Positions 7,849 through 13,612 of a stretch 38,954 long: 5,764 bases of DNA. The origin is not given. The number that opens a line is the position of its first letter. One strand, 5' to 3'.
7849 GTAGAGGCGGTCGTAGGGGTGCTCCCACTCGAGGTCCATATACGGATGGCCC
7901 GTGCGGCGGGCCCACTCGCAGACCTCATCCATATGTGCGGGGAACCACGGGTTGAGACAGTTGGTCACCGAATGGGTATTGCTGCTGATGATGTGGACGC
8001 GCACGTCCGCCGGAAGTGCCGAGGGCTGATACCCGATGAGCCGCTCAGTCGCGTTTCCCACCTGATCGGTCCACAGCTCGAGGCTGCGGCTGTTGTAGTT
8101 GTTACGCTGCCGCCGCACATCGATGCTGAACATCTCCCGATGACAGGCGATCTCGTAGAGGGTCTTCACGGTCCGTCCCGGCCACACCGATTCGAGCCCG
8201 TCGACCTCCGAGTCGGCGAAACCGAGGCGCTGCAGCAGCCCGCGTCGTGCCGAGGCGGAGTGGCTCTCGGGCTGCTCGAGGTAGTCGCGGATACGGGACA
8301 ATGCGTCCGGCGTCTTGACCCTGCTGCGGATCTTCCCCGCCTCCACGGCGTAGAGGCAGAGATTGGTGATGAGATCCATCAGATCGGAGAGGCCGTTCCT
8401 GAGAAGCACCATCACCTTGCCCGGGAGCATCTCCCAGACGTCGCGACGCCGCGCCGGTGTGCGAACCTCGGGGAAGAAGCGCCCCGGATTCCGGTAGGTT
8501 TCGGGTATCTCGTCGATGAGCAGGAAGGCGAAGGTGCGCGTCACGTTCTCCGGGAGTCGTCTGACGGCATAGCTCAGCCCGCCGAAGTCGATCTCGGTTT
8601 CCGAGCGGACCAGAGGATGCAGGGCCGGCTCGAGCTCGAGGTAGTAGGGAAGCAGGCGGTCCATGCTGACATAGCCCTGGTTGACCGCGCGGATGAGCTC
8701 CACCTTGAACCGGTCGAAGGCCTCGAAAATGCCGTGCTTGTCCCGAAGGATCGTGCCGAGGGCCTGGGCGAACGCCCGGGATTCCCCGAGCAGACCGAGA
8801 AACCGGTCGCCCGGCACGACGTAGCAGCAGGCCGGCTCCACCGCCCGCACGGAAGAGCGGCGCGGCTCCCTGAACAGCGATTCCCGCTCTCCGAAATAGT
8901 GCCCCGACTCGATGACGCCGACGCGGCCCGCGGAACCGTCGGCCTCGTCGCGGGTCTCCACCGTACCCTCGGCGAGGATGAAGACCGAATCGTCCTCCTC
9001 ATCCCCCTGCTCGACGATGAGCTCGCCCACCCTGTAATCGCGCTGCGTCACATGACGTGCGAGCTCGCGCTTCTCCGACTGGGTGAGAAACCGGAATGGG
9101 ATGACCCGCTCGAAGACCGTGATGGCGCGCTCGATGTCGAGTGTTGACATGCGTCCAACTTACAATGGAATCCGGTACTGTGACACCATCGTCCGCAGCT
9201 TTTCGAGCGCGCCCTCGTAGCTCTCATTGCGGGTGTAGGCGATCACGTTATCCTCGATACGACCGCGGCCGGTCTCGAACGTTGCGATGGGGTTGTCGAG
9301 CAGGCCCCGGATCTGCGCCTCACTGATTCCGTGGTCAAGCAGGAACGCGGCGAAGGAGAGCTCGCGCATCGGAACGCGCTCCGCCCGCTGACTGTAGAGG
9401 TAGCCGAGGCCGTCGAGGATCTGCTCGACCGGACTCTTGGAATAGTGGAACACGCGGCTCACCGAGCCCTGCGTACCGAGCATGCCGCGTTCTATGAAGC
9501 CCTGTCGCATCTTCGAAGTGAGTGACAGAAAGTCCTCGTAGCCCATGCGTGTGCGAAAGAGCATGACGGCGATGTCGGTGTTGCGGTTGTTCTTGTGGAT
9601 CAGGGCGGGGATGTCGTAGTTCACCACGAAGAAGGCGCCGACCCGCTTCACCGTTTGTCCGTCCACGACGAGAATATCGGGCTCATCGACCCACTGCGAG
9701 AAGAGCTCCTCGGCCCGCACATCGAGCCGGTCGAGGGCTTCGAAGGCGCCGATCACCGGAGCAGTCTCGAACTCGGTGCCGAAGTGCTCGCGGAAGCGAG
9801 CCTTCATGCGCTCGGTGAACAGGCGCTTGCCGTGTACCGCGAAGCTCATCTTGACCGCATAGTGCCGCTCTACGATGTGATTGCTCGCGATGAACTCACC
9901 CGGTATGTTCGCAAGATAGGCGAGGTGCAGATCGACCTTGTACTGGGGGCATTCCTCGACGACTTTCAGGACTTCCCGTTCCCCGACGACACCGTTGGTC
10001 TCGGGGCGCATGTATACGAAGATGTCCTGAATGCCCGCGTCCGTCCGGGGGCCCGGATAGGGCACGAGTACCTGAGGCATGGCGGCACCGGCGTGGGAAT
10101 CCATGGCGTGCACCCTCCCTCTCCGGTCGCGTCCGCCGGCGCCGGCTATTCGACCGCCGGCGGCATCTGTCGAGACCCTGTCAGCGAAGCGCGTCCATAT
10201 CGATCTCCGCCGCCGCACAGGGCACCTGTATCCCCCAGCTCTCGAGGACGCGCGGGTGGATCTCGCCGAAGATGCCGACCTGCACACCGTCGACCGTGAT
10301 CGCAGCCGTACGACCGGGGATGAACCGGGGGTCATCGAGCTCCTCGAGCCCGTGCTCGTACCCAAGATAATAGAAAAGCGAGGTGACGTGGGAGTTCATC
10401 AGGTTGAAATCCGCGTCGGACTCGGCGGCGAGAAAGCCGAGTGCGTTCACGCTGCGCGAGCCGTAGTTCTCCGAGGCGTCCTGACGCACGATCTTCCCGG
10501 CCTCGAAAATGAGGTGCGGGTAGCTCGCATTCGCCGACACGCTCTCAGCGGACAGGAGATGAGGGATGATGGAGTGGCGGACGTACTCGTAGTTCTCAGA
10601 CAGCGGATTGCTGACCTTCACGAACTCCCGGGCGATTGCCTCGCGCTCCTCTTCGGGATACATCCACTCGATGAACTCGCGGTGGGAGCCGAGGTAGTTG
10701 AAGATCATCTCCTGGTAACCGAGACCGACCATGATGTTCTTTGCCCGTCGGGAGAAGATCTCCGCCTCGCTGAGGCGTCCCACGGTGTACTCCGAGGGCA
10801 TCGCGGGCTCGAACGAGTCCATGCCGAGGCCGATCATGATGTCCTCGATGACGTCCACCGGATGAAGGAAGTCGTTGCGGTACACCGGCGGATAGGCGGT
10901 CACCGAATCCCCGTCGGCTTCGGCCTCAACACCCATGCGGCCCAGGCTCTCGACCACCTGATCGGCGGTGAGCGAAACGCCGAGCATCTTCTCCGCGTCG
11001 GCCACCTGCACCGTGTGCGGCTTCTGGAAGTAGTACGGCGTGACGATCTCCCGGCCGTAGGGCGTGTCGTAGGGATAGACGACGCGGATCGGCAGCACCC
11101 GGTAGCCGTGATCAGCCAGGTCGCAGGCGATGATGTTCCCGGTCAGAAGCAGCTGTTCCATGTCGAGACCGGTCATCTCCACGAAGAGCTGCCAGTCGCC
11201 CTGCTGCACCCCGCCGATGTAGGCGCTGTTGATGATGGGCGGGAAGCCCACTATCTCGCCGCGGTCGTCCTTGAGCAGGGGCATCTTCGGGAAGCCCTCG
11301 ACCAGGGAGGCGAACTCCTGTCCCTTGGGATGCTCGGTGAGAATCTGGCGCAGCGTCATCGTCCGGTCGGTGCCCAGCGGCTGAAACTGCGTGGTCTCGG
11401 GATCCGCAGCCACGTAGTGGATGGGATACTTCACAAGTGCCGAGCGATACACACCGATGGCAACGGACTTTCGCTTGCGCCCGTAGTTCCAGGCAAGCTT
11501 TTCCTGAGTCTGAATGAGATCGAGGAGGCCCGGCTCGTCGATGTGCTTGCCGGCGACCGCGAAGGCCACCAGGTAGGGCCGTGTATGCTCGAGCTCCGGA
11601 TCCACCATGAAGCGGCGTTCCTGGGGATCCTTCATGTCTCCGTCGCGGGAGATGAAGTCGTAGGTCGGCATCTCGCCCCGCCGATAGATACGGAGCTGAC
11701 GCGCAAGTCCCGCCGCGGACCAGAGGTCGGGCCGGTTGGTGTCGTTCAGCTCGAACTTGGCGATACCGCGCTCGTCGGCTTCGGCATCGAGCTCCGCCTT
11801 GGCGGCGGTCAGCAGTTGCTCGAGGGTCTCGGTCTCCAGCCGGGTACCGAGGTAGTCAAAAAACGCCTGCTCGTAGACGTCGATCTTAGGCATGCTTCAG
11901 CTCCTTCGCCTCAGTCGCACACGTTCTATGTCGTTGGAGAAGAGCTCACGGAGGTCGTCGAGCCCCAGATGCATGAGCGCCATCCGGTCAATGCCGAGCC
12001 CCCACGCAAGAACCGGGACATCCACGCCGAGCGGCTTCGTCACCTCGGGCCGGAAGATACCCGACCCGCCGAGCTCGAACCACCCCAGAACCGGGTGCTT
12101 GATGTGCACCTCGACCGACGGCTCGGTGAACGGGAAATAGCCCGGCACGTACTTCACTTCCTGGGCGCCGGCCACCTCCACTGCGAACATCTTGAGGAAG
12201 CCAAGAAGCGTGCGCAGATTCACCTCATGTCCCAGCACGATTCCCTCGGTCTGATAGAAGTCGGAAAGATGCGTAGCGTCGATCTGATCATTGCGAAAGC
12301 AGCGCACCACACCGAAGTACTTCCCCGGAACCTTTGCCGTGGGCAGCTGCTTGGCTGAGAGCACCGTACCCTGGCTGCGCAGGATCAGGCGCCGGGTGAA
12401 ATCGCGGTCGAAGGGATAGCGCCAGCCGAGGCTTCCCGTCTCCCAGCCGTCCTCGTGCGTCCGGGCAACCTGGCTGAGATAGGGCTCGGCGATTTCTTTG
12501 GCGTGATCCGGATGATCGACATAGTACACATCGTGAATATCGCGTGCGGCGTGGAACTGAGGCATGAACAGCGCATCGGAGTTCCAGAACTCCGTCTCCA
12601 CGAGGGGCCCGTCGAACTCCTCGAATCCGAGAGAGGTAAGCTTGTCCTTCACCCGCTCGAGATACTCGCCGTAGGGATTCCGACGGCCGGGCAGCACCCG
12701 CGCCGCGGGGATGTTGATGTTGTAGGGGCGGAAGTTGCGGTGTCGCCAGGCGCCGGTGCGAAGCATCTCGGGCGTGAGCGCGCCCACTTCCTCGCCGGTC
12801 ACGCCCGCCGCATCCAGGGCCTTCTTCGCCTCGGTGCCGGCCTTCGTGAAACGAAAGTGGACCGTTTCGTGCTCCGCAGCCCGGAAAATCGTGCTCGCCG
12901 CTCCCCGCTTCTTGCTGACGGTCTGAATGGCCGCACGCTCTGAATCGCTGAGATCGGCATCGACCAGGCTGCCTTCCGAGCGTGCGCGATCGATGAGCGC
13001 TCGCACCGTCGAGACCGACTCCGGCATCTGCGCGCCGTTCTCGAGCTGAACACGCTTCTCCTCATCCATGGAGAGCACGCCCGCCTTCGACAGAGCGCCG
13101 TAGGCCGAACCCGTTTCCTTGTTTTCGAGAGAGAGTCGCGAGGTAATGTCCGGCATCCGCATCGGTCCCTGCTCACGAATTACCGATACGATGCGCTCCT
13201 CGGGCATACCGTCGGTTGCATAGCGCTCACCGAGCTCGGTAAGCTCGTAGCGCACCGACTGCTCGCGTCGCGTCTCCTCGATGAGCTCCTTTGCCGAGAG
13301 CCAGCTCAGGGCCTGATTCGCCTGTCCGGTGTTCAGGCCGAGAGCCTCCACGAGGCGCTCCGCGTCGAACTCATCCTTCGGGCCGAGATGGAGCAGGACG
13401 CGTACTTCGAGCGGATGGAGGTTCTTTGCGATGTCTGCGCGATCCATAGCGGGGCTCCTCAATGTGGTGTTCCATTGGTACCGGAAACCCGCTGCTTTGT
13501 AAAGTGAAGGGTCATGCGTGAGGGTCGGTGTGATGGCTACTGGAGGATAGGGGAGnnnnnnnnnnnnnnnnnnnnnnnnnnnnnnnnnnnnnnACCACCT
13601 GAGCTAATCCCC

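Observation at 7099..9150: Cyclic-nucleotide-binding domain fused to an AMP-nucleosidase/PNP-type catalytic domain: a candidate cNMP-gated nucleotide nucleosidase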

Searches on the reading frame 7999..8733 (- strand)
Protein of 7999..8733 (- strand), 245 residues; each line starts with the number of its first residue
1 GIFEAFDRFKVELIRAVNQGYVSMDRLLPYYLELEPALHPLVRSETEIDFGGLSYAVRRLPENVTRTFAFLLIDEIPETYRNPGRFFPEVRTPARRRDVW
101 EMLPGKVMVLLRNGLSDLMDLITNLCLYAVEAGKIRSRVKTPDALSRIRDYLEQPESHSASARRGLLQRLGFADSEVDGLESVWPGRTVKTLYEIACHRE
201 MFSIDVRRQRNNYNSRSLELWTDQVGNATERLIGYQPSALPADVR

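Call 63: predict_structure(alignment_id=A4)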
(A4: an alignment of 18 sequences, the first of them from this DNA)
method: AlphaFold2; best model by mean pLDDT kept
length: 245 residues; sequences in the alignment: 18
mean_pLDDT: 82.6   pTM: 0.77
mean pLDDT of the five models: 82.6, 75.5, 75.3, 68.5, 67.7
residues with pLDDT >= 90: 96; 70-90: 105; 50-70: 33; < 50: 11
segments of 3 or more residues with pLDDT < 50: 211-218, 243-245
pLDDT, mean of each block of 10 residues (from residue 1): 83 89 89 75 91 92 87 81 86 80 87 82 92 92 93 84 94 96 94 86 70 43 69 67 49
secondary structure, 60 per line:
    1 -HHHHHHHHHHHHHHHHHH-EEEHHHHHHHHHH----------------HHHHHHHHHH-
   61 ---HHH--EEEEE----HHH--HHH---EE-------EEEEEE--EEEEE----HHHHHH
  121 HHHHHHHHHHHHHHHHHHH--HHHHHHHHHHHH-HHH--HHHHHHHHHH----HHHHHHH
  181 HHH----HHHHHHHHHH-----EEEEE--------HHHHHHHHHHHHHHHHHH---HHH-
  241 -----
elements in order: H2-19 E21-23 H24-33 H50-59 E69-73 E98-103 E106-110 H115-139 H142-153 H160-169 H174-183 H188-197 E203-207 H216-233

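Call 66: fold_search(model_id=the predicted structure, library=pdb)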
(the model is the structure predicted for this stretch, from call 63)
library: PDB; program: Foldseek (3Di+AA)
matches with E <= 10: 276; with E <= 0.001: 0
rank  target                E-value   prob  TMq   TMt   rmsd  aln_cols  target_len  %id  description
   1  8ykv_A                3.5e-01  0.06  0.13  0.14  18.6       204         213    9  Cryo-EM structure of succinate receptor SUCR1 bound to compound 31 (released 2024-05-29)
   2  4jp5_B                3.7e-01  0.08  0.18  0.18  20.9       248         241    9  X-ray structure of uridine phosphorylase from Yersinia pseudotuberculosis in unliganded state at 2.27 A resolution (released 2014-04-09)
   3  1u1f_E                4.3e-01  0.10  0.18  0.18  19.5       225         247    9  Structure of e. coli uridine phosphorylase complexed to 5-(m-(benzyloxy)benzyl)acyclouridine (BBAU) (released 2005-07-05)
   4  3ddo_C                4.9e-01  0.08  0.17  0.17  20.1       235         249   10  X-RAY Structure of the Uridine Phosphorylase from Salmonella Typhimurium in Complex with by Phosphate Ion at 1.5A Reso (released 2009-06-09)
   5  4r31_C                5.1e-01  0.14  0.23  0.22  19.1       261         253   13  Crystal structure of a putative uridine phosphorylase from Actinobacillus succinogenes 130Z (Target NYSGRC-029667 ) (released 2014-08-27)
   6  4jp5_D                5.1e-01  0.10  0.20  0.20  19.5       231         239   10  X-ray structure of uridine phosphorylase from Yersinia pseudotuberculosis in unliganded state at 2.27 A resolution (released 2014-04-09)
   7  1y1q_C                5.4e-01  0.10  0.19  0.19  19.3       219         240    8  Crystal Structure of the Uridine Phosphorylase from Salmonella Typhimurium in Complex with Uridine-5p-monophosphate an (released 2005-11-22)
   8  4e1v_H                5.4e-01  0.09  0.21  0.21  19.1       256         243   10  X-RAY Structure of the Uridine Phosphorylase from Salmonella Typhimurium in Complex with 5-Fluorouracil at 2.15 A Reso (released 2013-03-06)
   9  1rxc_C                6.4e-01  0.09  0.20  0.19  19.4       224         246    9  E. COLI uridine phosphorylase: 5-fluorouracil ribose-1-phosphate complex (released 2004-04-13)
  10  6kd3_A                6.8e-01  0.33  0.20  0.17   6.2        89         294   13  Structural and catalytic analysis of two diverse uridine phosphorylases in the oomycete Phytophthora capsici. (released 2019-12-25)
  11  1y1r_F                6.8e-01  0.09  0.19  0.19  19.0       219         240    7  Crystal Structure of the Uridine Phosphorylase from Salmonella Typhimurium in Complex with Inhibitor and Phosphate Ion (released 2005-11-22)
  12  9l42_B                6.8e-01  0.06  0.14  0.15  19.3       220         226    8  Cryo-EM structure of human histamine receptor H4R in complex with agonist histamine and Gi proteins (released 2025-10-22)
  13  6dft_I                6.8e-01  0.02  0.11  0.08  21.7       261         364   13  Trypanosoma brucei deoxyhypusine synthase (released 2018-08-08)
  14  1ybf_A                7.6e-01  0.16  0.24  0.25  16.8       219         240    8  Crystal structure of AMP nucleosidase from Bacteroides thetaiotaomicron VPI-5482 (released 2005-01-04)
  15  4g8j_A                7.6e-01  0.13  0.22  0.22  19.6       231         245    7  X-ray Structure of Uridine Phosphorylease from Vibrio cholerae Complexed with Thymidine at 2.12 A Resolution (released 2013-07-24)
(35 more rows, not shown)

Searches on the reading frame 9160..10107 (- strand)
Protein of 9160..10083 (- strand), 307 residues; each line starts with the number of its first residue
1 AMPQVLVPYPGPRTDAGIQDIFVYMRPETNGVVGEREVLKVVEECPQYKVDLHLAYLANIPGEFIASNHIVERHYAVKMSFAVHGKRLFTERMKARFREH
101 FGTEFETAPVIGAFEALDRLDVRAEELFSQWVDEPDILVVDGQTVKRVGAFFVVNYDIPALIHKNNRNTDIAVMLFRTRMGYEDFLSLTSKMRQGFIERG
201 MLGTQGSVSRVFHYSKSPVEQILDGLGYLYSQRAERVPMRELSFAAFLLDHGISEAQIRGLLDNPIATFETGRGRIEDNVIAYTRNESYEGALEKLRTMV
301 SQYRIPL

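Call 22: find_homologous_proteins(query=window:9160-10083:-, max_evalue=0.001)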
Query window:9160-10083:- (307 aa): 519 proteins with E <= 0.001 among 8000 candidates; the best 120 are listed.
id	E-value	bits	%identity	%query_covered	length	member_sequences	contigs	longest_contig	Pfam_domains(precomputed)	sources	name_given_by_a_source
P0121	3.3e-190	649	94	100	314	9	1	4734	-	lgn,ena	-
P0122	3.2e-184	629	91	100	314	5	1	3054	-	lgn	-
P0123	3.2e-181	619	90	100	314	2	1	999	-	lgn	-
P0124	1.8e-180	617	89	100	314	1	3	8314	-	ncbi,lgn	ncbi:MAG: hypothetical protein ACLFPO_11785 [Spirochaetaceae bacterium]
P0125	7.1e-179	611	89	100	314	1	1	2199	-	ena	-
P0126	1.5e-160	551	78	100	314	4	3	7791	-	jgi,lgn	jgi:hypothetical protein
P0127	3.9e-158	543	76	100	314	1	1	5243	-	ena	-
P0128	2.0e-157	541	76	100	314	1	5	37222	-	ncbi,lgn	ncbi:MAG: hypothetical protein ACQETQ_00605 [Spirochaetota bacterium]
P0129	6.9e-157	539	76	100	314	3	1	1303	-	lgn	-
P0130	4.5e-155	533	76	100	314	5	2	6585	-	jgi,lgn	jgi:hypothetical protein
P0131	1.5e-153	528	75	99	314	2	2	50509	-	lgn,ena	-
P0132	4.8e-152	523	74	100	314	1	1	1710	-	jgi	-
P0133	1.0e-146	506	74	99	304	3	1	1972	-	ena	-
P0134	1.2e-145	502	72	100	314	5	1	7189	-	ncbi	ncbi:MAG: hypothetical protein ACLFUM_06705 [Spirochaetaceae bacterium]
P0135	2.3e-109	383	56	98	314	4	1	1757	-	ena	-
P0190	4.1e-94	333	51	99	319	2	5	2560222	-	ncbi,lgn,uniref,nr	ncbi:hypothetical protein Spith_2223 [Spirochaeta thermophila DSM 6578]|uniref:Uncharacterized prote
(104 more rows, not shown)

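Call 72: find_encoding_contigs(protein=P0190, flank=7000, max_places=1)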
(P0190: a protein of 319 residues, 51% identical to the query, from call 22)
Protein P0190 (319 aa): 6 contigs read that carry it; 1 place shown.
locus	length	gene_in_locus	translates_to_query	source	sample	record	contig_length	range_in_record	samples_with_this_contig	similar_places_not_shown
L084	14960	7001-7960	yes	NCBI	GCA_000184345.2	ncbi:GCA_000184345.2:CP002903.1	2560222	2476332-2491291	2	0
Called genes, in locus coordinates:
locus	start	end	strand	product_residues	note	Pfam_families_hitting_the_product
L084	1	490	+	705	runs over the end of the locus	PF01136:Peptidase_U32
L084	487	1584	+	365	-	PF00561:Abhydrolase_1, PF12146:Hydrolase_4, PF12697:Abhydrolase_6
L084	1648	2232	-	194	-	PF01728:FtsJ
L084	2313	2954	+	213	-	PF08551:DUF1751 (weak), PF01694:Rhomboid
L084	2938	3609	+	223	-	PF27391:TP_0983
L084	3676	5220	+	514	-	PF01409:tRNA-synt_2d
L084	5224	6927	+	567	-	PF18262:PhetRS_B1 (weak), PF03484:B5, PF17759:tRNA_synthFbeta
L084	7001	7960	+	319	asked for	-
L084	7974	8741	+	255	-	PF01656:CbiA, PF06564:CBP_BcsQ (weak), PF09140:MipZ (faint), PF10609:ParA (weak), PF13614:AAA_31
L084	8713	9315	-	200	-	PF00702:Hydrolase, PF12710:HAD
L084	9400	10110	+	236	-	PF05257:CHAP (weak)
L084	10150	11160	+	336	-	PF02424:ApbE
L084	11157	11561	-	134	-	PF07009:NusG_II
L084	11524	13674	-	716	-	PF13476:AAA_23, PF13514:AAA_27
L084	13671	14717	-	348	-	PF00149:Metallophos, PF12850:Metallophos_2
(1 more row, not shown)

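Call 74: search_solved_structures(query=A5, max_evalue=1, show_alignments=1)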
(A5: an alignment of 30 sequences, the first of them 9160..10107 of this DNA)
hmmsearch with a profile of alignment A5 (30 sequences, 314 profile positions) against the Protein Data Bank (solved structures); distinct sequences matched with E-value up to 1: 2.
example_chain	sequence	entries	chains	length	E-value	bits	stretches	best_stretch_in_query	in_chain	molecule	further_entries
1q7l_A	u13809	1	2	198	0.05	15.8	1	206-259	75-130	Aminoacylase-1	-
5klq_C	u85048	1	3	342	0.29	13.3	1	112-175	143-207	Orf34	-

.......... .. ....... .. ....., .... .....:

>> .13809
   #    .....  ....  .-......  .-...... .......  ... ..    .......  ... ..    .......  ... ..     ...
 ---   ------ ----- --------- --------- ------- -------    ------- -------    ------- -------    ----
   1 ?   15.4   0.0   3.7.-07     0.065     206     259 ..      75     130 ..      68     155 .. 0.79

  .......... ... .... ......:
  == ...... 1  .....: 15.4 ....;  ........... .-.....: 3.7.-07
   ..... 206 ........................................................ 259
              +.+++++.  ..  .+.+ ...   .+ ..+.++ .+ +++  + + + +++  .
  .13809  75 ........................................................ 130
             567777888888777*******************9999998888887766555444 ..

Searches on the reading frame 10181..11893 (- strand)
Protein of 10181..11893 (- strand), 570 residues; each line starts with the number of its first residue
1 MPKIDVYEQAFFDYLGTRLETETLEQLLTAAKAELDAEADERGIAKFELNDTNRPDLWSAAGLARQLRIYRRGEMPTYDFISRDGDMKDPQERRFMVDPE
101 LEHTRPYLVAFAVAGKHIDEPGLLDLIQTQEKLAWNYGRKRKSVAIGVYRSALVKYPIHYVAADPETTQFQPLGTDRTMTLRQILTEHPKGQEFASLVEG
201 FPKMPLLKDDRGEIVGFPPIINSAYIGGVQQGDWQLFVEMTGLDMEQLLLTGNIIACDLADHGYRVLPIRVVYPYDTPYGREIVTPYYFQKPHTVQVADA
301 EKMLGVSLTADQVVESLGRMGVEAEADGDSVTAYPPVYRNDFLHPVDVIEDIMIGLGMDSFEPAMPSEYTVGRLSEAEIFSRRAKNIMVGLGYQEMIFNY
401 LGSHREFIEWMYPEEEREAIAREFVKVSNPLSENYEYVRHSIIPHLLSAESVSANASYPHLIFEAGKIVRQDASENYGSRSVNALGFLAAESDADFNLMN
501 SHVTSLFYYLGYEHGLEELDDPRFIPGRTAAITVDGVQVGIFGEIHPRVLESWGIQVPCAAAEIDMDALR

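Call 9: search_protein_families(library=pfam, proteins=[window:10181-11893:-], max_evalue=0.001)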
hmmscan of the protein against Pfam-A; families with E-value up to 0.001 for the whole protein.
window:10181-11893:- (570 aa): 3 families
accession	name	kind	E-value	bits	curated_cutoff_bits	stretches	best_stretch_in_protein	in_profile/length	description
PF17759.6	tRNA_synthFbeta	-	1.1e-36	126.7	22.4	1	365-566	5-214/214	Phenylalanyl tRNA synthetase beta chain CLM domain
PF03484.21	B5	-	4.2e-17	62.5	28.6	1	294-357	2-66/67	tRNA synthetase B5 domain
PF18262.7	PhetRS_B1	-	1.1e-05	26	26.8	1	1-71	1-81/83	Phe-tRNA synthetase beta subunit B1 domain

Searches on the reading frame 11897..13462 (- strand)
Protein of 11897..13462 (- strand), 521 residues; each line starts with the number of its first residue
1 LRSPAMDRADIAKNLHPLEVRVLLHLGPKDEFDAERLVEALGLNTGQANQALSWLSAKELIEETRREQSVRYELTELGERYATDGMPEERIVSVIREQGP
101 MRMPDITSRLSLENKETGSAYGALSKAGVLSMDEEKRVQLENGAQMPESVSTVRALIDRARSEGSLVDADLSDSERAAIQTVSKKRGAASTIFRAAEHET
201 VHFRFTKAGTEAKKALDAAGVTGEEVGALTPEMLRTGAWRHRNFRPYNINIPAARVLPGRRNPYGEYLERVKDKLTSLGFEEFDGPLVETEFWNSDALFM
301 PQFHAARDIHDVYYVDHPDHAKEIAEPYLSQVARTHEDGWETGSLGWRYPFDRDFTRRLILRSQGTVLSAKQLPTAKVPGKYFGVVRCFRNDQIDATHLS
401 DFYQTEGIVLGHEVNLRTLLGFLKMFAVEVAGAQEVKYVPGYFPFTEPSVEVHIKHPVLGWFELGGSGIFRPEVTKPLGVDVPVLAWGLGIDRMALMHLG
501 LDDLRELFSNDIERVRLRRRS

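Call 9: search_protein_families(library=pfam, proteins=[window:11897-13462:-], max_evalue=0.001)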
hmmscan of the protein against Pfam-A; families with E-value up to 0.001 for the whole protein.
window:11897-13462:- (521 aa): 2 families
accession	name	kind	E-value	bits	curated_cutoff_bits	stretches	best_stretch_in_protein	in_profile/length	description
PF01409.25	tRNA-synt_2d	-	2.9e-77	259.9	19.8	1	247-515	2-243/246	tRNA synthetases class II core domain (F)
PF13463.12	HTH_27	-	0.00055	20.6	22.2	0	16-78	2-68/68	Winged helix DNA-binding domain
